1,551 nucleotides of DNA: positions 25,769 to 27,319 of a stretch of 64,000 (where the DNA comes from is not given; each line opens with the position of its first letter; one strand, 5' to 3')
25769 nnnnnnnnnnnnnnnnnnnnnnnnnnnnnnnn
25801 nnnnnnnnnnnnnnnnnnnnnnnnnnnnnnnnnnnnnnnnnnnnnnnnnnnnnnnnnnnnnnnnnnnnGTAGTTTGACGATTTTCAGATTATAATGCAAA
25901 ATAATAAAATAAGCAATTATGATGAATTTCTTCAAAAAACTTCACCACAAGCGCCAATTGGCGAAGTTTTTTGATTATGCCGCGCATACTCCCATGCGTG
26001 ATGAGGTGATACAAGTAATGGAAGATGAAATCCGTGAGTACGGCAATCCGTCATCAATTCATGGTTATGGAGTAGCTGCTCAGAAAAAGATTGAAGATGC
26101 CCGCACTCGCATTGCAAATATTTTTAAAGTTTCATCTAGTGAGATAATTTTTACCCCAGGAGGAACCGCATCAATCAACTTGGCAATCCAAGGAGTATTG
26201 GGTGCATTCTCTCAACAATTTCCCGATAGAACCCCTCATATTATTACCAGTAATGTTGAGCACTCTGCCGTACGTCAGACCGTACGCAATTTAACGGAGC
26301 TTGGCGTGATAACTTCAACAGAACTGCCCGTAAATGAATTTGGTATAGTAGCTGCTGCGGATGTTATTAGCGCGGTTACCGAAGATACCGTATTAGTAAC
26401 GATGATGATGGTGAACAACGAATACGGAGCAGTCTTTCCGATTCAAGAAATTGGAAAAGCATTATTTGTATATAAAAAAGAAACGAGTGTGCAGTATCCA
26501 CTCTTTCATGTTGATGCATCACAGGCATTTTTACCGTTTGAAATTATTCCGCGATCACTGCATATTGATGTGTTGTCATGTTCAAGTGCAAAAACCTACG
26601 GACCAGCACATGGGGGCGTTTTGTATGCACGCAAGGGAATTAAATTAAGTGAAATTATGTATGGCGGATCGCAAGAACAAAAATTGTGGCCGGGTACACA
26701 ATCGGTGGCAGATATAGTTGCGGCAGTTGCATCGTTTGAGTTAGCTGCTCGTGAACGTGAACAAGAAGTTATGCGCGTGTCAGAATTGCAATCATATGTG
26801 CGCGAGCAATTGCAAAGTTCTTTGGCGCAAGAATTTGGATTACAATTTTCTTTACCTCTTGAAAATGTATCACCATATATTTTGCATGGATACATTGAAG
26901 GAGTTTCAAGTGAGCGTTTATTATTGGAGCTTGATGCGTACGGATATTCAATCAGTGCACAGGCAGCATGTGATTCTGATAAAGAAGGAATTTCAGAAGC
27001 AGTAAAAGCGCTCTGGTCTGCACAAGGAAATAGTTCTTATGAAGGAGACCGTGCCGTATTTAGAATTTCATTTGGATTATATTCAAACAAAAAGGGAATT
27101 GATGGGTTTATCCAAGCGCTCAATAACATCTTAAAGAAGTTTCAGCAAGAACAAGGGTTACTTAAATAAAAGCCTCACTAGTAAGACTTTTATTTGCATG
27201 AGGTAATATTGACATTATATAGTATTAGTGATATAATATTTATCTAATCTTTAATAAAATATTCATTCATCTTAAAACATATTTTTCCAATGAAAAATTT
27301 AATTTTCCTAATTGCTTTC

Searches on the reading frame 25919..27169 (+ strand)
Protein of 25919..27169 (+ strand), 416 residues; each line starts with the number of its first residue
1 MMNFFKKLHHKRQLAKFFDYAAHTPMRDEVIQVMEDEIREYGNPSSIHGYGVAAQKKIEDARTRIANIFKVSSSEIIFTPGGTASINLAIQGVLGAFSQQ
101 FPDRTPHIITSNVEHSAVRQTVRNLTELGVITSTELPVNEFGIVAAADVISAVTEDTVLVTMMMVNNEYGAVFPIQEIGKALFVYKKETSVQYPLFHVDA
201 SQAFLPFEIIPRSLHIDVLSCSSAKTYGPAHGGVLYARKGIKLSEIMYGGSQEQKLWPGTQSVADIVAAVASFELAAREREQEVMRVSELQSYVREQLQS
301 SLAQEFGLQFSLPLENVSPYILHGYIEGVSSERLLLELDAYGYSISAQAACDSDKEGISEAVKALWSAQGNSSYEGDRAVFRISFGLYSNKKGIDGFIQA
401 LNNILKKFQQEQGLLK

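Call 19: search_protein_families(library=pfam, proteins=[window:25919-27169:+], max_evalue=0.001)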
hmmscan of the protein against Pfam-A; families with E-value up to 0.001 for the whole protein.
window:25919-27169:+ (416 aa): 1 family
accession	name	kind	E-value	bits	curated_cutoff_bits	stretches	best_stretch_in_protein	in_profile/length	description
PF00266.25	Aminotran_5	-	4.9e-45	154.5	21.5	1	17-396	2-370/371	Aminotransferase class-V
